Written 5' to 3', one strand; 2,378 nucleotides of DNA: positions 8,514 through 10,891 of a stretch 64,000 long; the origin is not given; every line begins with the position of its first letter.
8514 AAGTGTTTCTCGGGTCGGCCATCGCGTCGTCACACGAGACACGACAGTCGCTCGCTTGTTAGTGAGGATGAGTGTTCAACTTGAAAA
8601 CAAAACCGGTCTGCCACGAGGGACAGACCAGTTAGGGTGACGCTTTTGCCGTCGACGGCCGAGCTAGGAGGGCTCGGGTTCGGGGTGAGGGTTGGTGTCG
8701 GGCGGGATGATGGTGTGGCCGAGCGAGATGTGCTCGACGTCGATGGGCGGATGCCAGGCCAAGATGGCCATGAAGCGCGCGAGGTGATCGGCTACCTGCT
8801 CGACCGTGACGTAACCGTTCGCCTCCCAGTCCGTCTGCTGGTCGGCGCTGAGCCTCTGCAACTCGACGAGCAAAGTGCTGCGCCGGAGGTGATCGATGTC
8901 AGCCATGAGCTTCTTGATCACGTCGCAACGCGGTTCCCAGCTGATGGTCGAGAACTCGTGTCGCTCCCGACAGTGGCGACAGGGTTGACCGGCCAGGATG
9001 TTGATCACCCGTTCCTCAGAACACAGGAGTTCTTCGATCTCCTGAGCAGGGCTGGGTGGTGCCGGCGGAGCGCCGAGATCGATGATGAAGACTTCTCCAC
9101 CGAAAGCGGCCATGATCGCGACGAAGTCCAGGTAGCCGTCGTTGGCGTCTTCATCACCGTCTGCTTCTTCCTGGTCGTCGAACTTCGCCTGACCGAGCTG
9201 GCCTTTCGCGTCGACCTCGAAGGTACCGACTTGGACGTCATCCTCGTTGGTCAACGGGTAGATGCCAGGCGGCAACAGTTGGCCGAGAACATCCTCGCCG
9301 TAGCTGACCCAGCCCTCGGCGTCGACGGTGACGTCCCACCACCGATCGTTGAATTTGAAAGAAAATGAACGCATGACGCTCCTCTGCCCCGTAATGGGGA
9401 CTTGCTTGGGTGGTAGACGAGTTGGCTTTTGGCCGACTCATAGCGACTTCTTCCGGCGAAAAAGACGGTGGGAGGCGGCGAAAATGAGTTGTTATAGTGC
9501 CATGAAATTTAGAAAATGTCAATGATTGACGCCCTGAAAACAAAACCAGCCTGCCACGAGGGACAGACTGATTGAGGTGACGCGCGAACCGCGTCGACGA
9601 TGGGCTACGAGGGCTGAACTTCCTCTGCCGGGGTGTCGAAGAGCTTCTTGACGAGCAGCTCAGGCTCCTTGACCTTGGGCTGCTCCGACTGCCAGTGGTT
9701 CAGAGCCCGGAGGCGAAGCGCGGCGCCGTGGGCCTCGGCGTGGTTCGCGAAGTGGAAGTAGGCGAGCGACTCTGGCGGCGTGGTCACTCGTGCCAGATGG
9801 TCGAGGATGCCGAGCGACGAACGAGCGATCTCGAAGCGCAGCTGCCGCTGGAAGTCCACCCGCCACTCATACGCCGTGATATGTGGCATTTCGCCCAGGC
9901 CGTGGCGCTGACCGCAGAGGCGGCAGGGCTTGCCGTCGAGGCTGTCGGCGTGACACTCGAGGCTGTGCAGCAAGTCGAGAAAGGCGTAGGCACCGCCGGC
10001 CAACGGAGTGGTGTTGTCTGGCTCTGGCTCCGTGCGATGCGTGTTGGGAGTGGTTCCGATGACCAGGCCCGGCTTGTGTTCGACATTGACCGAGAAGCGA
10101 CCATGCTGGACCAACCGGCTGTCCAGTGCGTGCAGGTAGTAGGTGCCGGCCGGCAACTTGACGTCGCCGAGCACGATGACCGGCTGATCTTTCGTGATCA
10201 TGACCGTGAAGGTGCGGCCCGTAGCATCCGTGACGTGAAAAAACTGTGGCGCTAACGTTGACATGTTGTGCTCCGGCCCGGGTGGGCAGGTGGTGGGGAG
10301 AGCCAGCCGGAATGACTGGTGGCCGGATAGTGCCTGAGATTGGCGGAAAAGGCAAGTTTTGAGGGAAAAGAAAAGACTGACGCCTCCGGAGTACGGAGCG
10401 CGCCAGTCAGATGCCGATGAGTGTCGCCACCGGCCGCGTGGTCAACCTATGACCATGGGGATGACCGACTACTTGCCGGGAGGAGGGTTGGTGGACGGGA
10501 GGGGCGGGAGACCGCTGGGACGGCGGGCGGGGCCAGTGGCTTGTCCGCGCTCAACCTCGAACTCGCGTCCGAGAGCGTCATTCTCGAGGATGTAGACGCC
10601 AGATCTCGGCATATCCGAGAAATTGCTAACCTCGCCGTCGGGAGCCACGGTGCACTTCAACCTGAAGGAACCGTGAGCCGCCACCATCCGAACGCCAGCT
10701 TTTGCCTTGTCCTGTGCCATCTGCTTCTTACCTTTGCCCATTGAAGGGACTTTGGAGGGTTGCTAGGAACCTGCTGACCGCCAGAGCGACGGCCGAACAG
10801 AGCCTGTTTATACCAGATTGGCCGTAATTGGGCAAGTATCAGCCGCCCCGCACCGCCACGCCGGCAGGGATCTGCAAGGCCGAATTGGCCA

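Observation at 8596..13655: GC-rich array of seven tandem paralogs, each with its own promoter motif, inserted between ftsA and ftsZ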

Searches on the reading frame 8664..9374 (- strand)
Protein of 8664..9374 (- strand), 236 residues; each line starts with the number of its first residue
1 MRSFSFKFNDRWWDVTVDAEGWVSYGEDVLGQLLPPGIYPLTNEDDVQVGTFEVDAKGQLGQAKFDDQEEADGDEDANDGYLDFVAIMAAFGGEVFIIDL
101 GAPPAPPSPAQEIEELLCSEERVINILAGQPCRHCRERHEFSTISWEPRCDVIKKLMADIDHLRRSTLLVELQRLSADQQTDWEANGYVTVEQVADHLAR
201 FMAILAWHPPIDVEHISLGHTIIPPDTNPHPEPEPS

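Call 5: search_protein_families(library=pfam, proteins=[window:8664-9374:-], max_evalue=1)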
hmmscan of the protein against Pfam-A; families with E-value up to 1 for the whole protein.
window:8664-9374:- (236 aa): 0 families

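Call 6: search_protein_families(library=phrogs, proteins=[window:8664-9374:-], max_evalue=1)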
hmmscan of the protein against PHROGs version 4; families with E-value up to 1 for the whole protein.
window:8664-9374:- (236 aa): 0 families

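Call 9: search_protein_families(library=ncbifam, proteins=[window:8664-9374:-], max_evalue=1)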
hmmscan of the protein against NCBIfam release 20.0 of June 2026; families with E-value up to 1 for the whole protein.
window:8664-9374:- (236 aa): 1 family
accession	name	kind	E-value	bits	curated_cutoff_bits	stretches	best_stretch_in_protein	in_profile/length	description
NF040561.1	PrimPol_Msp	equivalog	0.034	12.7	200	1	37-78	175-216/515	CRISPR-associated primase-polymerase type A1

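Call 10: search_protein_families(library=padloc, proteins=[window:8664-9374:-], max_evalue=1)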
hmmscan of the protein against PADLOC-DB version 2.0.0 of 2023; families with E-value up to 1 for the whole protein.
window:8664-9374:- (236 aa): 0 families

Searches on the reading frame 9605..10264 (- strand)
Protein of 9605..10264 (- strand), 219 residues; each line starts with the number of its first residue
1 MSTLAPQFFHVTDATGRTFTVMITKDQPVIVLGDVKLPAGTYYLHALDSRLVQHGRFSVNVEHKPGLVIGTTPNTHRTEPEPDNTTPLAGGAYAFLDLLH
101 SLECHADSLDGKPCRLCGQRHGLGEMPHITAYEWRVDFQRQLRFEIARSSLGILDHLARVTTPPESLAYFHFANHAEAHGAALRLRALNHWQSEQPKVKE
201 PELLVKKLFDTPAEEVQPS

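Call 5: search_protein_families(library=pfam, proteins=[window:9605-10264:-], max_evalue=1)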
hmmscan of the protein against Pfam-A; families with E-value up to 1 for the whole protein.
window:9605-10264:- (219 aa): 0 families

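Call 6: search_protein_families(library=phrogs, proteins=[window:9605-10264:-], max_evalue=1)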
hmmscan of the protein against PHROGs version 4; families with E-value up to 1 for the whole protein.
window:9605-10264:- (219 aa): 0 families

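Call 9: search_protein_families(library=ncbifam, proteins=[window:9605-10264:-], max_evalue=1)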
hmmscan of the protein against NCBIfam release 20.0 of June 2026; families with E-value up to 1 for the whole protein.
window:9605-10264:- (219 aa): 0 families

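Call 10: search_protein_families(library=padloc, proteins=[window:9605-10264:-], max_evalue=1)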
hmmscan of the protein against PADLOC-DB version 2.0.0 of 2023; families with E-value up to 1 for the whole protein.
window:9605-10264:- (219 aa): 0 families

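Call 88: search_dna_similar(query=window:9605-10264:-, collection=plasmids, mode=protein, max_evalue=0.01, max_rows=10)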
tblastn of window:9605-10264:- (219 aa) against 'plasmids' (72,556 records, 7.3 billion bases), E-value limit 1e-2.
No match.

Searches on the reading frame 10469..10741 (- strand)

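Call 5: search_protein_families(library=pfam, proteins=[window:10469-10741:-], max_evalue=1)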
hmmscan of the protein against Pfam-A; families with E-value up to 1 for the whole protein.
window:10469-10741:- (90 aa): 1 family
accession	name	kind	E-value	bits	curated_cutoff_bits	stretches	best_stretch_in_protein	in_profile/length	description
PF03544.19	TonB_C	-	0.081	13.8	24.6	1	21-57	13-49/79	Gram-negative bacterial TonB protein C-terminal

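Call 6: search_protein_families(library=phrogs, proteins=[window:10469-10741:-], max_evalue=1)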
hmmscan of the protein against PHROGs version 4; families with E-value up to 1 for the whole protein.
window:10469-10741:- (90 aa): 0 families

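Call 9: search_protein_families(library=ncbifam, proteins=[window:10469-10741:-], max_evalue=1)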
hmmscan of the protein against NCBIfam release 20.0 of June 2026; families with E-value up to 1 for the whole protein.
window:10469-10741:- (90 aa): 1 family
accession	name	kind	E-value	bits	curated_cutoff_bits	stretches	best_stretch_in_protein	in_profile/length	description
TIGR01352.1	tonB_Cterm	subfamily_domain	0.094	13.1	27.1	1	17-57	7-47/76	TonB family protein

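Call 10: search_protein_families(library=padloc, proteins=[window:10469-10741:-], max_evalue=1)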
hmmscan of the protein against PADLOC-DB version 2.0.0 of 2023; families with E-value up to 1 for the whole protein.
window:10469-10741:- (90 aa): 0 families
